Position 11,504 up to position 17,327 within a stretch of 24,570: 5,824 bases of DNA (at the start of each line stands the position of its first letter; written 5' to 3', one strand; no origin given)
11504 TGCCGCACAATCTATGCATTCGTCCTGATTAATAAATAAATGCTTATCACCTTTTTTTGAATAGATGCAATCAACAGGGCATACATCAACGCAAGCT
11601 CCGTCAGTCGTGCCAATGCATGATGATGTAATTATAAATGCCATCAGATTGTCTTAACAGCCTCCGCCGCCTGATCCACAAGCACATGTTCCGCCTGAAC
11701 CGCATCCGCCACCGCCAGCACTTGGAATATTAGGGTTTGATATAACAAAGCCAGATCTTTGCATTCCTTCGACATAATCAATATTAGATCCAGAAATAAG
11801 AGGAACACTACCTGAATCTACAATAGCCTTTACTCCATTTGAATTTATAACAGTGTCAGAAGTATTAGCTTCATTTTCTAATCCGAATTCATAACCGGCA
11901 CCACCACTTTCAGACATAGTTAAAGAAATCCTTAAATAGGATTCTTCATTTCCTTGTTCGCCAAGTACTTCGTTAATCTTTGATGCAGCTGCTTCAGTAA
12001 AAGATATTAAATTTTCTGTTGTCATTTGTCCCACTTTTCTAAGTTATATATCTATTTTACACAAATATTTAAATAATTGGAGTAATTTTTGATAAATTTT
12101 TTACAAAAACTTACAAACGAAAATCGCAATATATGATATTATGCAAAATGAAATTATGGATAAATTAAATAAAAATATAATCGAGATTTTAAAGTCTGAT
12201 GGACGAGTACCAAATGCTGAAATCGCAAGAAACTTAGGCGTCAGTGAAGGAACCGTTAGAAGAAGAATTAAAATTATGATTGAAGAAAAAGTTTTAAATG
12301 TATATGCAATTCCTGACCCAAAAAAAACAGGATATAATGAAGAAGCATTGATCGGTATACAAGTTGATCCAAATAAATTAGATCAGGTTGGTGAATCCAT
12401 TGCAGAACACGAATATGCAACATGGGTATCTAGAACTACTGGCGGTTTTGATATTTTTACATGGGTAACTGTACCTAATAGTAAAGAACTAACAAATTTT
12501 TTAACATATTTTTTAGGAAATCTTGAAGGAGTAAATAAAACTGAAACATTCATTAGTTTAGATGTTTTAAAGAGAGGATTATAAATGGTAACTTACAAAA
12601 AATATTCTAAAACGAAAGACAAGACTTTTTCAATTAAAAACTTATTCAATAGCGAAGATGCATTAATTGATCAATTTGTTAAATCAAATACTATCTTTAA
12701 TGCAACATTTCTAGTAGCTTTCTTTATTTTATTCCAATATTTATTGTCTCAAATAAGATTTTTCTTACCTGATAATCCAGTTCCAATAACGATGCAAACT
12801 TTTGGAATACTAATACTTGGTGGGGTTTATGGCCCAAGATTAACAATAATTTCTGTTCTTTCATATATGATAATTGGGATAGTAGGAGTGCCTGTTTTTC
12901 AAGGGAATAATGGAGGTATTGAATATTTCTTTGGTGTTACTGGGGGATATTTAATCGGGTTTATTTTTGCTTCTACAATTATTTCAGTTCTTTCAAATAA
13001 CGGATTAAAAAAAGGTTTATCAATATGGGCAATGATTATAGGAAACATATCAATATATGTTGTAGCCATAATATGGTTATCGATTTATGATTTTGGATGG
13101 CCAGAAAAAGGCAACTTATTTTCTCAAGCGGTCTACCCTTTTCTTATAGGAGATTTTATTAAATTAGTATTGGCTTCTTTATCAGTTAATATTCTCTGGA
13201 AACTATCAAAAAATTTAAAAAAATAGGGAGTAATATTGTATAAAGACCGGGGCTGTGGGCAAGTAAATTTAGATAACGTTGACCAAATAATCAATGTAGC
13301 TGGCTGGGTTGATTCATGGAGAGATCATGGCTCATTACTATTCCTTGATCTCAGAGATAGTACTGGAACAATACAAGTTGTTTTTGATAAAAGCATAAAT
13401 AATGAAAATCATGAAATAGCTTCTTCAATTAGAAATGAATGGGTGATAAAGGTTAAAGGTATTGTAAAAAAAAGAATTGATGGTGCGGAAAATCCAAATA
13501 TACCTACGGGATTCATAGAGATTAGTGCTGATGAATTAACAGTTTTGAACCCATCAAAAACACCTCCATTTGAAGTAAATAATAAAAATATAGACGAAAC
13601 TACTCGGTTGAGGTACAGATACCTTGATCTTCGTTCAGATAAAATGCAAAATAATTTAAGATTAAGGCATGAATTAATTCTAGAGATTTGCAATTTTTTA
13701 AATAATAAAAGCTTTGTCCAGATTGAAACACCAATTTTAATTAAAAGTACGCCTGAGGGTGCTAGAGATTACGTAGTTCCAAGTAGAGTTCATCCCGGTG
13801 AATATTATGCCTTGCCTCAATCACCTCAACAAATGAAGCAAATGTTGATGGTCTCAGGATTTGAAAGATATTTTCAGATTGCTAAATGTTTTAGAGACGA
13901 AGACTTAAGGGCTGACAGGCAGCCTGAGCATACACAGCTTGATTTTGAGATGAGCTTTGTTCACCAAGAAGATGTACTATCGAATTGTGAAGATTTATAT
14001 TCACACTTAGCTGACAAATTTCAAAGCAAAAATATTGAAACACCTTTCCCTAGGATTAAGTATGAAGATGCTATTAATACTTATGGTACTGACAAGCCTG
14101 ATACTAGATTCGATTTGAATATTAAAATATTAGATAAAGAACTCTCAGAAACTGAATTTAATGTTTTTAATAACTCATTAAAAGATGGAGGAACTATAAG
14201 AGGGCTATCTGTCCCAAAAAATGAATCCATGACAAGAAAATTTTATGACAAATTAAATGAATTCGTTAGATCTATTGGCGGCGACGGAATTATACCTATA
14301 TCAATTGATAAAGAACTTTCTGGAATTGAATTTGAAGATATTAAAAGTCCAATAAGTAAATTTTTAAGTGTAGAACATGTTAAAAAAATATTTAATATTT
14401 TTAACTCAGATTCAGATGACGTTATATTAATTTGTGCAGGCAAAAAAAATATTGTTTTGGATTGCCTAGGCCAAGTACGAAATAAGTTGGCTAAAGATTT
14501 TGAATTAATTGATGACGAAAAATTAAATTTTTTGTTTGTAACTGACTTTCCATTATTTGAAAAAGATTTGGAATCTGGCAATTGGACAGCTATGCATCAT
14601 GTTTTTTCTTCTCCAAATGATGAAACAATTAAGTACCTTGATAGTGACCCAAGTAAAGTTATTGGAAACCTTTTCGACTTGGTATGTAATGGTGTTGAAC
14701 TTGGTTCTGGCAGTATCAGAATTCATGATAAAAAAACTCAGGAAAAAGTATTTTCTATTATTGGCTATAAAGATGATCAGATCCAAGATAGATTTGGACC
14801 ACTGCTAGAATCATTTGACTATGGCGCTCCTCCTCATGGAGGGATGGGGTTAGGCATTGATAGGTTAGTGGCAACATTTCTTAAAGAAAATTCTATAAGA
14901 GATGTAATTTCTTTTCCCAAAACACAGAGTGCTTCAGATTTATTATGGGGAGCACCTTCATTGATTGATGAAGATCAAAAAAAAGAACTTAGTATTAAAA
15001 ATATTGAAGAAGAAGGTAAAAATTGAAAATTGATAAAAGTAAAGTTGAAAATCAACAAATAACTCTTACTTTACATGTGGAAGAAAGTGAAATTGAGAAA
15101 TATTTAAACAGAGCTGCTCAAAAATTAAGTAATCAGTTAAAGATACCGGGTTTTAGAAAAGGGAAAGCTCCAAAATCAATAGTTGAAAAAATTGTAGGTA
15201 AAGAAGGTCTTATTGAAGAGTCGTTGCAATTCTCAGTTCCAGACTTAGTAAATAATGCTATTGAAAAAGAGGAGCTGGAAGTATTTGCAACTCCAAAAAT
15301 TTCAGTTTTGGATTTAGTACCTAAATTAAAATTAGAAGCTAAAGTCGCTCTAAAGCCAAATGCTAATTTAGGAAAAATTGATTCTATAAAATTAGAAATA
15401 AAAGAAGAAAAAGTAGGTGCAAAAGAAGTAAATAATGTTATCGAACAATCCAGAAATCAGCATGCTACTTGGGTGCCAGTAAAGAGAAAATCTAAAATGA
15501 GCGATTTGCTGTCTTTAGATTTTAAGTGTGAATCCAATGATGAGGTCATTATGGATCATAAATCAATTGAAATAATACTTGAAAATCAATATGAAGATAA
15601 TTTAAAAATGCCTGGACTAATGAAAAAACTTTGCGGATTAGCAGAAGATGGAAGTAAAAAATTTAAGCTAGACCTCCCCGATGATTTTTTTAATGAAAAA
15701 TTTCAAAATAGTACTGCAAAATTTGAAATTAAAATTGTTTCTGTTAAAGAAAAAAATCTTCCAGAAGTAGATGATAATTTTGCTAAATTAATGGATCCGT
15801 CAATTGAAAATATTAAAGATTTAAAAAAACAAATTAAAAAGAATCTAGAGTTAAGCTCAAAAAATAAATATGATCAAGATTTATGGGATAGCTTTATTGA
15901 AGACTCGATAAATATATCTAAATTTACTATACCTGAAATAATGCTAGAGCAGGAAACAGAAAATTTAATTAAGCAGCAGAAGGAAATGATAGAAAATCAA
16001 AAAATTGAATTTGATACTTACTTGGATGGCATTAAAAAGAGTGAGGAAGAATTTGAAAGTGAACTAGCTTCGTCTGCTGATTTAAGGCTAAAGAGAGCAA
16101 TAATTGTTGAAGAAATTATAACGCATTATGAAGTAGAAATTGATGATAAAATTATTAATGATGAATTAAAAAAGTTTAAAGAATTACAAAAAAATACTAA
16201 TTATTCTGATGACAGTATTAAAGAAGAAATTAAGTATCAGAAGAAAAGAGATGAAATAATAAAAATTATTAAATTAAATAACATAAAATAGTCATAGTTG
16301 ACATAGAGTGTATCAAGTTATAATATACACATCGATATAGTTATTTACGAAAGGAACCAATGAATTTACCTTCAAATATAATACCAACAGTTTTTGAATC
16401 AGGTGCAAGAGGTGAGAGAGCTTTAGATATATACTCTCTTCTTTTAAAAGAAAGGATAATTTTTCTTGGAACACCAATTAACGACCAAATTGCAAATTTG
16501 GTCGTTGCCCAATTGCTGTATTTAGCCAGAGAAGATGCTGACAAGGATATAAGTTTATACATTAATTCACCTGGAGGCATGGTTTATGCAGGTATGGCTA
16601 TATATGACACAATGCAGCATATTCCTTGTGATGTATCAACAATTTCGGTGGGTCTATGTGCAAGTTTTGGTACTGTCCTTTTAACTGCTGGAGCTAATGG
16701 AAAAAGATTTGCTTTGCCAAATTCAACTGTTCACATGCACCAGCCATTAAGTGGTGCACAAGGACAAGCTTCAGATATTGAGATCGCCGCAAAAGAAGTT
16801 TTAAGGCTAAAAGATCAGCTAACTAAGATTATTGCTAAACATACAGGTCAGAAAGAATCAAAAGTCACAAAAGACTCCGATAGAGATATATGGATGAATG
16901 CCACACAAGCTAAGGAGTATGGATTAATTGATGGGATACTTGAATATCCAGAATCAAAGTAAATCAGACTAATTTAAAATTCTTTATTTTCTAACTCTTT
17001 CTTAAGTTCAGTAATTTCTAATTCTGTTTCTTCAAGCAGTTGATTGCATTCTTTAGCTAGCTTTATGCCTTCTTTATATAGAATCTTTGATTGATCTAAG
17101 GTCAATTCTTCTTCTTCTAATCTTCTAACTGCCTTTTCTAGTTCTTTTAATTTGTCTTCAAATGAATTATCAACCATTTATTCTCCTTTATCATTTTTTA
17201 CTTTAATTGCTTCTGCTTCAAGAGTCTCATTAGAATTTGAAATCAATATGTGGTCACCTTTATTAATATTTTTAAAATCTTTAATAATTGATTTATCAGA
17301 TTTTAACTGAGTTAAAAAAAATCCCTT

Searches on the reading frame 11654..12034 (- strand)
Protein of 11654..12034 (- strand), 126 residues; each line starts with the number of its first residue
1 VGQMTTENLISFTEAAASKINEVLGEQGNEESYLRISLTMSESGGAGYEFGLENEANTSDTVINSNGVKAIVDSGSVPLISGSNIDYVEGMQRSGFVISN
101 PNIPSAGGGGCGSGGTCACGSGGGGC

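Call 30: search_protein_families(library=pfam, proteins=[window:11654-12034:-])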
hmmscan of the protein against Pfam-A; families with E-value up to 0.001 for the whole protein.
window:11654-12034:- (126 aa): 1 family
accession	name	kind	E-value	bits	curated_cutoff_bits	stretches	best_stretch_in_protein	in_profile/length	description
PF01521.26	Fe-S_biosyn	-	4.3e-12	46.7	26.3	1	10-104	3-103/110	Iron-sulphur cluster biosynthesis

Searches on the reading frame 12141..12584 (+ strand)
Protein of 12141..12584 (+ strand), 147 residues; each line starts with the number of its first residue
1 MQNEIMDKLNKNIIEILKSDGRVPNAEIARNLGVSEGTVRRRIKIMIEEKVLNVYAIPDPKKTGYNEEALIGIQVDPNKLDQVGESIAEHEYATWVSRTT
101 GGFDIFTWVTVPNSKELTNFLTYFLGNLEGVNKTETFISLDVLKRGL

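Call 31: search_protein_families(library=pfam, proteins=[window:12141-12584:+])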
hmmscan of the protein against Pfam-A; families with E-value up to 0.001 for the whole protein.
window:12141-12584:+ (147 aa): 12 families
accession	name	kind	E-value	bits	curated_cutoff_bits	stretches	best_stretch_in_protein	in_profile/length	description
PF13404.12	HTH_AsnC-type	-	1.3e-13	50.9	27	1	6-46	1-41/42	AsnC-type helix-turn-helix domain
PF01037.27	AsnC_trans_reg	-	6.5e-13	48.8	25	1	71-140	1-71/73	Lrp/AsnC ligand binding domain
PF13412.12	HTH_24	-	1.5e-12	47.3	21.9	1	6-50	1-45/48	Winged helix-turn-helix DNA-binding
PF08279.18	HTH_11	-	4.6e-08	33.3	25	1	12-65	4-54/55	HTH domain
PF08281.18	Sigma70_r4_2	-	8.2e-05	22.6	25.7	1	24-43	28-47/54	Sigma-70, region 4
PF08220.18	HTH_DeoR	-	0.00014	22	21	1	11-49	3-41/57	DeoR-like helix-turn-helix domain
PF17805.7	AsnC_trans_reg2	-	0.00019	21.9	27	1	62-144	1-86/86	AsnC-like ligand binding domain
PF22482.2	AsnC_trans_reg_3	-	0.00022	21.7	24.4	1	79-145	23-88/95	PF0864 C-terminal dimeric alpha+beta barrel domain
PF04545.22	Sigma70_r4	-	0.00063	19.6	24.1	0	26-44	24-42/50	Sigma-70, region 4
PF09339.16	HTH_IclR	-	0.0007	19.8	22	0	13-49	8-45/52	IclR helix-turn-helix domain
PF13384.12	HTH_23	-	0.00075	19.7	24.6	0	22-44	17-39/50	Homeodomain-like domain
PF13518.12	HTH_28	-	0.00094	19.7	25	0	20-49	11-39/52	Helix-turn-helix domain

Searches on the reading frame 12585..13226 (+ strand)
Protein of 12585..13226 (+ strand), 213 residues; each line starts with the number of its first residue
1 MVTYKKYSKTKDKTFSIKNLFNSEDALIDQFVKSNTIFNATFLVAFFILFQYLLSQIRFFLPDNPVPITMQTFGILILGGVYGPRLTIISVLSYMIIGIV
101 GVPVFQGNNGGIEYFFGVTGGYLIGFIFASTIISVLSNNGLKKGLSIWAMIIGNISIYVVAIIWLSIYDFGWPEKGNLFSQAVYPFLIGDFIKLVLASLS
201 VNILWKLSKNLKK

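Call 31: search_protein_families(library=pfam, proteins=[window:12585-13226:+])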
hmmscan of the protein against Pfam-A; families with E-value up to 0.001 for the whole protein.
window:12585-13226:+ (213 aa): 1 family
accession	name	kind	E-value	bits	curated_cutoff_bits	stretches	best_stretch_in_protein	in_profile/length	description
PF02632.19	BioY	-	3.5e-36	124.7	25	1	65-206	3-140/140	BioY family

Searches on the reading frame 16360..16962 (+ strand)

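Call 31: search_protein_families(library=pfam, proteins=[window:16360-16962:+])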
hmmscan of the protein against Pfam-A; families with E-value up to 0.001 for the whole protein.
window:16360-16962:+ (200 aa): 1 family
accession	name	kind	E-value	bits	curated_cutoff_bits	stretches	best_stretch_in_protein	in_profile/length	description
PF00574.28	CLP_protease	-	1e-78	263.8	20.2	1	17-195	2-180/182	Clp protease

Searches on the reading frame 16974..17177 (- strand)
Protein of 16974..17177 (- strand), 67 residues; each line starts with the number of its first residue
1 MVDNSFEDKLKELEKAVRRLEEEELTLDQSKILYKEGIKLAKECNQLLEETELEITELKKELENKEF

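Call 31: search_protein_families(library=pfam, proteins=[window:16974-17177:-])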
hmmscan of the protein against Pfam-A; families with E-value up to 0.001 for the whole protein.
window:16974-17177:- (67 aa): 1 family
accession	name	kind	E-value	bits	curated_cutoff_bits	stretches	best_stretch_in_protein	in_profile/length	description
PF02609.21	Exonuc_VII_S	-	1.8e-15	57.1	24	1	6-56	1-51/52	Exonuclease VII small subunit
